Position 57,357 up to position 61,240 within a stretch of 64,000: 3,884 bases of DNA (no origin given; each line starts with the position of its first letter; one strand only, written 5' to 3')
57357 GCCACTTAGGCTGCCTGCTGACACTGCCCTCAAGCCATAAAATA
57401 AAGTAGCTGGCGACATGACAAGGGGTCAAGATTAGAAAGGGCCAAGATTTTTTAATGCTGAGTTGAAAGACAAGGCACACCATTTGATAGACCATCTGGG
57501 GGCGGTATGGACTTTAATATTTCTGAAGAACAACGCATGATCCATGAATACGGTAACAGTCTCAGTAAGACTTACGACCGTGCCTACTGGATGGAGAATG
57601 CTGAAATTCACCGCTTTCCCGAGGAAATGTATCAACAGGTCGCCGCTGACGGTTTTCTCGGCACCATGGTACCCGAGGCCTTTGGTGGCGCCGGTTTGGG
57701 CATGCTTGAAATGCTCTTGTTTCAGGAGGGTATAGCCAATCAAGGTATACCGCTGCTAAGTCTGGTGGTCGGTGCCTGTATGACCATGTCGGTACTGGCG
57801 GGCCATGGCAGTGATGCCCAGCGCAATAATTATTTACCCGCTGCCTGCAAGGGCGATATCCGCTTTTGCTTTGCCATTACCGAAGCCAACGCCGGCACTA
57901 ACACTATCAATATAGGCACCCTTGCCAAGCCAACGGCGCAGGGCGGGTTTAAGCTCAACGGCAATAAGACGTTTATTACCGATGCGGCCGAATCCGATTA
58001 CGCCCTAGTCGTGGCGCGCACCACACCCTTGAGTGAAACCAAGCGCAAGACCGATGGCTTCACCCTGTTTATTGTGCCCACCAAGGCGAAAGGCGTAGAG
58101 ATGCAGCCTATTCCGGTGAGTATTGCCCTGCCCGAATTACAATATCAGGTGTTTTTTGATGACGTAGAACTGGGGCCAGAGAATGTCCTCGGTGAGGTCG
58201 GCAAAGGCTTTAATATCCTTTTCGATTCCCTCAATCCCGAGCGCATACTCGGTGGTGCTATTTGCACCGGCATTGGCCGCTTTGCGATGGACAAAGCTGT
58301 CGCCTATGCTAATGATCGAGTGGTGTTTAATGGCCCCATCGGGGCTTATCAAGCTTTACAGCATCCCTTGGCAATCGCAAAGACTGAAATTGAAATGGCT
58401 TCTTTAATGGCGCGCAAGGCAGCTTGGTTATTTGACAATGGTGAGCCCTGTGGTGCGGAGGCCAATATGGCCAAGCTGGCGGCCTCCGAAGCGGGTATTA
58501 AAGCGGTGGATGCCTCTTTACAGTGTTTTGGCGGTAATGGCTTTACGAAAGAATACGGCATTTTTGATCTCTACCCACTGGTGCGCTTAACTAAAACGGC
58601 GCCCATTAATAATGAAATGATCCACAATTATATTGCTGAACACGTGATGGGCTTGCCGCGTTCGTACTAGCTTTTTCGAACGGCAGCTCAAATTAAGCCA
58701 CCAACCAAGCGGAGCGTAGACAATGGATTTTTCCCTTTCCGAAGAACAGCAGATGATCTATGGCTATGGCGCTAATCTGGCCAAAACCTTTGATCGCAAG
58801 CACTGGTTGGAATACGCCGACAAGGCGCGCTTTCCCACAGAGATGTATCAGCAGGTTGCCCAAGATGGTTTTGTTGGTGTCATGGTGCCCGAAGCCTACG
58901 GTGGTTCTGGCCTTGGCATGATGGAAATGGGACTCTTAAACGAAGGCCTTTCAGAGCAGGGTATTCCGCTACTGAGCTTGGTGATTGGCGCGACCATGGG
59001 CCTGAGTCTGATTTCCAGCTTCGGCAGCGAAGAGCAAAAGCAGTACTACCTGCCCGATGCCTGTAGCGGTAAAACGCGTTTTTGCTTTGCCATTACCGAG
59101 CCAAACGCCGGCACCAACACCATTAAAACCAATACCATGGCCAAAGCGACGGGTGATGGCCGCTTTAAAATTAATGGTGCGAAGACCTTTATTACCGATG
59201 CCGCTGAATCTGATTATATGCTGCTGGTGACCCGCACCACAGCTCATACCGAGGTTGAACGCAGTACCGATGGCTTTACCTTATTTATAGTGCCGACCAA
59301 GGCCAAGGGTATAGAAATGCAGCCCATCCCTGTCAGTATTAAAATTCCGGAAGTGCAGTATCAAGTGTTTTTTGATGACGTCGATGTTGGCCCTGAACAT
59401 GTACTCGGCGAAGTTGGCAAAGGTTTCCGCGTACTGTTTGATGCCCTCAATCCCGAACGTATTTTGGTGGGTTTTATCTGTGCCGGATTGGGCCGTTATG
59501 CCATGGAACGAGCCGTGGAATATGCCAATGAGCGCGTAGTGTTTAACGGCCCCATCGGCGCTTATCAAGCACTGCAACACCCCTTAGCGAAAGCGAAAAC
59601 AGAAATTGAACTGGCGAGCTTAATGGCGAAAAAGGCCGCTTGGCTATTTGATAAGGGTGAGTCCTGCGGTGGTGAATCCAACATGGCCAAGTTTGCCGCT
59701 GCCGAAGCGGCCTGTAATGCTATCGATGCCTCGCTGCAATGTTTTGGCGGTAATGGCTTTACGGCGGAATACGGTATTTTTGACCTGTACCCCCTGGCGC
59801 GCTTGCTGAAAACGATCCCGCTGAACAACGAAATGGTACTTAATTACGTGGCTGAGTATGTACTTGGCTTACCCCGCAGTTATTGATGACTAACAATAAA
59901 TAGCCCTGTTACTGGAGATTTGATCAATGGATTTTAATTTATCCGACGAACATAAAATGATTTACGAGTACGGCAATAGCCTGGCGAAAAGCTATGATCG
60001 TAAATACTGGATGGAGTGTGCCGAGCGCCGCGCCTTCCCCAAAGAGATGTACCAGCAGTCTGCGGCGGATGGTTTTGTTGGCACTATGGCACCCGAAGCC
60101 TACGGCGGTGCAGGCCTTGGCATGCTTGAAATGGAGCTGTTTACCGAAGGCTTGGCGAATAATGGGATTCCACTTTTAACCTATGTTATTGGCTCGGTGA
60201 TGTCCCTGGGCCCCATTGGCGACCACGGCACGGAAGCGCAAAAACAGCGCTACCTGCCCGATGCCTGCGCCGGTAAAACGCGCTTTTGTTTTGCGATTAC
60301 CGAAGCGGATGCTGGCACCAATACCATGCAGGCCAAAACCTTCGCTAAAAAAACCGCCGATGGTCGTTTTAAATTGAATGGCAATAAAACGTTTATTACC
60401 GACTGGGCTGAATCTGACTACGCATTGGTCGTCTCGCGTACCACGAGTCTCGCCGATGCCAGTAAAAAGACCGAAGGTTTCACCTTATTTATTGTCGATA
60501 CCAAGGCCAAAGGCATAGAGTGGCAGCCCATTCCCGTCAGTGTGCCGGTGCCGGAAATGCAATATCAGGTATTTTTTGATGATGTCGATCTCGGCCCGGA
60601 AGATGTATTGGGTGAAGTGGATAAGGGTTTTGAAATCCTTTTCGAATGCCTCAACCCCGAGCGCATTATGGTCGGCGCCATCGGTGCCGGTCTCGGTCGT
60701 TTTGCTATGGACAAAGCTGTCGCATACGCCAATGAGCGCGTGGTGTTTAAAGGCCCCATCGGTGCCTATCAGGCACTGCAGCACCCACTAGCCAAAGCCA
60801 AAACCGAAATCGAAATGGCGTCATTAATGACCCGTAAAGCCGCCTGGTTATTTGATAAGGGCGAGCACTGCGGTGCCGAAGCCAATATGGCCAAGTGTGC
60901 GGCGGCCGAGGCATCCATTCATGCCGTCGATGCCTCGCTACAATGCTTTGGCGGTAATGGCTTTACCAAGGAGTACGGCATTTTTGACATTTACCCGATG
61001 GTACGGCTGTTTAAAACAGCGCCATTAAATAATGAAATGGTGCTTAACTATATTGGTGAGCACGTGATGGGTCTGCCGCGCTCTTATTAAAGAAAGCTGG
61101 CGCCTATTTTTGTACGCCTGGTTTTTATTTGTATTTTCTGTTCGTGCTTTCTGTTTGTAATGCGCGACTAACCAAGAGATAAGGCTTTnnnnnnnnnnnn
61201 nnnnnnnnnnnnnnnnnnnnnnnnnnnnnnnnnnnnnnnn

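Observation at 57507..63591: Five consecutive, same-strand acyl-CoA dehydrogenase paralogs (each about 387 aa)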

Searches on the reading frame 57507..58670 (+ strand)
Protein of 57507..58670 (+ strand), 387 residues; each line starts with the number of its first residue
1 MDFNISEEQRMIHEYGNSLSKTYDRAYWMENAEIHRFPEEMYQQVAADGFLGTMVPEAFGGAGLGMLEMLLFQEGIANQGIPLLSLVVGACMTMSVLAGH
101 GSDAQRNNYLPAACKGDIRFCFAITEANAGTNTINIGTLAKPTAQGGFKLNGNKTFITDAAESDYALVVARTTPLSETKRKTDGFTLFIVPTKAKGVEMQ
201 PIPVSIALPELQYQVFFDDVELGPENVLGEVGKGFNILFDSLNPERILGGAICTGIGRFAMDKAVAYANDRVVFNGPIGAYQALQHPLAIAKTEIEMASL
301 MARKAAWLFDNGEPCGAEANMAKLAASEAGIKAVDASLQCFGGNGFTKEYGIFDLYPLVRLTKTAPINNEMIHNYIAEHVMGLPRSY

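Call 4: search_protein_families(library=pfam, proteins=[window:57507-58670:+])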
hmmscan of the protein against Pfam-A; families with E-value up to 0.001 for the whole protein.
window:57507-58670:+ (387 aa): 4 families
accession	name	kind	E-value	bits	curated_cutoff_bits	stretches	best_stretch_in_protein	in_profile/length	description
PF00441.29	Acyl-CoA_dh_1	-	1.5e-31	110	22.4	1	232-380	1-149/150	Acyl-CoA dehydrogenase, C-terminal domain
PF02770.24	Acyl-CoA_dh_M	-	9.2e-20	71.1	33.3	1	121-220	1-97/97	Acyl-CoA dehydrogenase, middle domain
PF02771.21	Acyl-CoA_dh_N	-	3e-18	66.7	22.9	1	6-117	1-113/113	Acyl-CoA dehydrogenase, N-terminal domain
PF08028.16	Acyl-CoA_dh_2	-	5e-09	37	22.7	1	250-350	4-114/134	Acyl-CoA dehydrogenase, C-terminal domain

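Call 5: search_protein_families(library=ncbifam, proteins=[window:57507-58670:+])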
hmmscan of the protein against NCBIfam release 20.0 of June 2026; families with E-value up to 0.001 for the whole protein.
window:57507-58670:+ (387 aa): 21 families
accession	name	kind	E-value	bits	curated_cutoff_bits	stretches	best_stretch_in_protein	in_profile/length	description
NF008997.0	PRK12341.1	equivalog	2.5e-62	211.1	537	1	1-372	1-369/382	acyl-CoA dehydrogenase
NF042972.1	AcrlCoAredClosAcrC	equivalog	1.6e-61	208.1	640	1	1-362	1-358/378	acryloyl-CoA reductase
NF045552.1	GlutCoADH_Des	equivalog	1.4e-51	175.9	470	1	1-356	1-355/387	glutaryl-CoA dehydrogenase Acd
NF053553.1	prodigi_MBC_PigA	equivalog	4e-50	171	500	1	1-355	1-354/381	prodigiosin MBC biosynthesis dehydrogenase PigA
NF042439.1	SulpropCoADesulf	equivalog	1.6e-47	162.1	600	1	33-382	21-372/379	3-sulfinopropanoyl-CoA desulfinase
NF002885.1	PRK03354.1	equivalog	3.3e-46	158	540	1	1-372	1-365/378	crotonobetainyl-CoA dehydrogenase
NF045652.1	ProlPCPDhRedW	equivalog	9e-43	146.5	650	1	41-347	36-341/376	L-prolyl-[peptidyl-carrier protein] dehydrogenase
TIGR03207.1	cyc_hxne_CoA_dh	equivalog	1.1e-40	139.6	575.35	1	28-349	24-341/372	cyclohexanecarboxyl-CoA dehydrogenase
NF058590.1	AcCoDHFadEBacil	equivalog_domain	1.1e-39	136.5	600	1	5-310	21-321/586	acyl-CoA dehydrogenase FadE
NF043006.1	CyhCrbnylCoADH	equivalog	1.6e-33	116.3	650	1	37-369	36-364/380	cyclohexane-1-carbonyl-CoA dehydrogenase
TIGR03203.1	pimD_small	equivalog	7.1e-31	107.6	652.7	1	2-356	1-352/378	pimeloyl-CoA dehydrogenase small subunit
NF007000.1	PRK09463.1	subfamily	3e-24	85.4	600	1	7-347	46-399/726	acyl-CoA dehydrogenase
TIGR03204.1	pimC_large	equivalog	1.9e-23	83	623.85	1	41-288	45-284/395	pimeloyl-CoA dehydrogenase large subunit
NF052270.1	Staph_DH_FadE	equivalog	1.3e-22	80.2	600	1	92-352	113-365/400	acyl-CoA dehydrogenase FadE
NF009586.0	PRK13026.1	subfamily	1.7e-17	63.1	608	1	7-346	81-433/777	acyl-CoA dehydrogenase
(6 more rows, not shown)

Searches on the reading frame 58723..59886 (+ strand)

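Call 4: search_protein_families(library=pfam, proteins=[window:58723-59886:+])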
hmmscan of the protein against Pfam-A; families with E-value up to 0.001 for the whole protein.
window:58723-59886:+ (387 aa): 4 families
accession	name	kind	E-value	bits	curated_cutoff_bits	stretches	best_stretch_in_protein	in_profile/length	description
PF00441.29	Acyl-CoA_dh_1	-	2.1e-33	116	22.4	1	232-378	1-147/150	Acyl-CoA dehydrogenase, C-terminal domain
PF02771.21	Acyl-CoA_dh_N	-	3.8e-22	79.2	22.9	1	6-117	1-113/113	Acyl-CoA dehydrogenase, N-terminal domain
PF02770.24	Acyl-CoA_dh_M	-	3.1e-20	72.6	33.3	1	121-219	1-96/97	Acyl-CoA dehydrogenase, middle domain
PF08028.16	Acyl-CoA_dh_2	-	2.8e-08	34.6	22.7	1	250-350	4-114/134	Acyl-CoA dehydrogenase, C-terminal domain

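Call 5: search_protein_families(library=ncbifam, proteins=[window:58723-59886:+])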
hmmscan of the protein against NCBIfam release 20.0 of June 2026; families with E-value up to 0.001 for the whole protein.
window:58723-59886:+ (387 aa): 21 families
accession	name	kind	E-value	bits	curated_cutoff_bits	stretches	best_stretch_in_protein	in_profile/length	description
NF008997.0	PRK12341.1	equivalog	2.1e-64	218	537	1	1-362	1-358/382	acyl-CoA dehydrogenase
NF042972.1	AcrlCoAredClosAcrC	equivalog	2.6e-63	214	640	1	1-356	1-352/378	acryloyl-CoA reductase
NF045552.1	GlutCoADH_Des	equivalog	2.4e-53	181.7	470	1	1-365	1-358/387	glutaryl-CoA dehydrogenase Acd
NF002885.1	PRK03354.1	equivalog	3.6e-50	171.1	540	1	1-361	1-354/378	crotonobetainyl-CoA dehydrogenase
NF053553.1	prodigi_MBC_PigA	equivalog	1.4e-48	165.9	500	1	1-354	1-353/381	prodigiosin MBC biosynthesis dehydrogenase PigA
NF042439.1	SulpropCoADesulf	equivalog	5.8e-47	160.2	600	1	18-382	6-372/379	3-sulfinopropanoyl-CoA desulfinase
NF045652.1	ProlPCPDhRedW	equivalog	3.5e-46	157.7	650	1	41-347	36-341/376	L-prolyl-[peptidyl-carrier protein] dehydrogenase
NF058590.1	AcCoDHFadEBacil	equivalog_domain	4.3e-45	154.3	600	1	6-311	22-322/586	acyl-CoA dehydrogenase FadE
TIGR03207.1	cyc_hxne_CoA_dh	equivalog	4.2e-44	150.8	575.35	1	32-348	28-340/372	cyclohexanecarboxyl-CoA dehydrogenase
NF043006.1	CyhCrbnylCoADH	equivalog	7.9e-36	123.8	650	1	33-362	32-357/380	cyclohexane-1-carbonyl-CoA dehydrogenase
TIGR03203.1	pimD_small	equivalog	1.2e-28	100.3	652.7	1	2-354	1-350/378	pimeloyl-CoA dehydrogenase small subunit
NF007000.1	PRK09463.1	subfamily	1.8e-28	99.4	600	1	7-346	46-398/726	acyl-CoA dehydrogenase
NF052270.1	Staph_DH_FadE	equivalog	2.1e-28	99.2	600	1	95-353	115-366/400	acyl-CoA dehydrogenase FadE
TIGR03204.1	pimC_large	equivalog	2.2e-28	99.3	623.85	1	40-322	44-316/395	pimeloyl-CoA dehydrogenase large subunit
NF009586.0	PRK13026.1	subfamily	1.6e-21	76.4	608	1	7-346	81-433/777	acyl-CoA dehydrogenase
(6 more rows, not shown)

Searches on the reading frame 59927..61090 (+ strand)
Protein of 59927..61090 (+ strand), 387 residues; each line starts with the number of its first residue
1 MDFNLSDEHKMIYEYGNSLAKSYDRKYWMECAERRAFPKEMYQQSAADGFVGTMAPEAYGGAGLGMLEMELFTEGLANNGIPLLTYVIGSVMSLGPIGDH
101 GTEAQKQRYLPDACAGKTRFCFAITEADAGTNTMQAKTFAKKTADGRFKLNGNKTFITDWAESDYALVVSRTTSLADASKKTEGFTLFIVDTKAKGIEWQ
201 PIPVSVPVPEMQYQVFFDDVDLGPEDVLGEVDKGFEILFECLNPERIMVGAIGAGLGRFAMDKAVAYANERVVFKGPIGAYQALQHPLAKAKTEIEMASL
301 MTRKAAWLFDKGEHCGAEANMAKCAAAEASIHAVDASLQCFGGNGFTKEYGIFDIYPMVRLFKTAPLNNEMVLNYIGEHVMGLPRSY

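Call 4: search_protein_families(library=pfam, proteins=[window:59927-61090:+])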
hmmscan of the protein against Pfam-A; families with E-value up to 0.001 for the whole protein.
window:59927-61090:+ (387 aa): 4 families
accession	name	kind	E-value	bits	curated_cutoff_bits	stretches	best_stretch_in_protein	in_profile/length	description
PF00441.29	Acyl-CoA_dh_1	-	9.6e-33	113.9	22.4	1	232-380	1-149/150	Acyl-CoA dehydrogenase, C-terminal domain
PF02771.21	Acyl-CoA_dh_N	-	4.3e-20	72.6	22.9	1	6-117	1-113/113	Acyl-CoA dehydrogenase, N-terminal domain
PF02770.24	Acyl-CoA_dh_M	-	1.8e-18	66.9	33.3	1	121-220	1-97/97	Acyl-CoA dehydrogenase, middle domain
PF08028.16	Acyl-CoA_dh_2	-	1.4e-10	42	22.7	1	248-350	2-114/134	Acyl-CoA dehydrogenase, C-terminal domain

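Call 5: search_protein_families(library=ncbifam, proteins=[window:59927-61090:+])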
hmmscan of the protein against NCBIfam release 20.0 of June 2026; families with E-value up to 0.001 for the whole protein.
window:59927-61090:+ (387 aa): 20 families
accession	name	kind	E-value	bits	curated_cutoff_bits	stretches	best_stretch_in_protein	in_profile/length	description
NF042972.1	AcrlCoAredClosAcrC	equivalog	3e-60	203.9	640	1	1-352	1-348/378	acryloyl-CoA reductase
NF008997.0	PRK12341.1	equivalog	1.4e-59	202.1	537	1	1-374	1-370/382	acyl-CoA dehydrogenase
NF045552.1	GlutCoADH_Des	equivalog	4.5e-53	180.8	470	1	1-356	1-355/387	glutaryl-CoA dehydrogenase Acd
NF002885.1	PRK03354.1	equivalog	3.3e-51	174.5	540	1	1-379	1-372/378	crotonobetainyl-CoA dehydrogenase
NF053553.1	prodigi_MBC_PigA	equivalog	3.1e-45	154.9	500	1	1-353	1-352/381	prodigiosin MBC biosynthesis dehydrogenase PigA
NF042439.1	SulpropCoADesulf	equivalog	1.4e-44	152.4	600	1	19-382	7-372/379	3-sulfinopropanoyl-CoA desulfinase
NF045652.1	ProlPCPDhRedW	equivalog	1.9e-43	148.8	650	1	40-347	35-341/376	L-prolyl-[peptidyl-carrier protein] dehydrogenase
NF058590.1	AcCoDHFadEBacil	equivalog_domain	1.3e-40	139.5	600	1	5-360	21-390/586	acyl-CoA dehydrogenase FadE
TIGR03207.1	cyc_hxne_CoA_dh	equivalog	6.3e-37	127.2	575.35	1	26-349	22-341/372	cyclohexanecarboxyl-CoA dehydrogenase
NF043006.1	CyhCrbnylCoADH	equivalog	1.7e-33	116.1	650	1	38-366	37-355/380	cyclohexane-1-carbonyl-CoA dehydrogenase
TIGR03203.1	pimD_small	equivalog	5.6e-28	98.1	652.7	1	2-355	1-351/378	pimeloyl-CoA dehydrogenase small subunit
TIGR03204.1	pimC_large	equivalog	5.3e-26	91.4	623.85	1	42-322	46-316/395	pimeloyl-CoA dehydrogenase large subunit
NF007000.1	PRK09463.1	subfamily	1.5e-23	83.1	600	1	29-347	66-399/726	acyl-CoA dehydrogenase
NF052270.1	Staph_DH_FadE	equivalog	2.7e-21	75.8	600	1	101-352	121-365/400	acyl-CoA dehydrogenase FadE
NF009586.0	PRK13026.1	subfamily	2.2e-18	66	608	1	31-346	103-433/777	acyl-CoA dehydrogenase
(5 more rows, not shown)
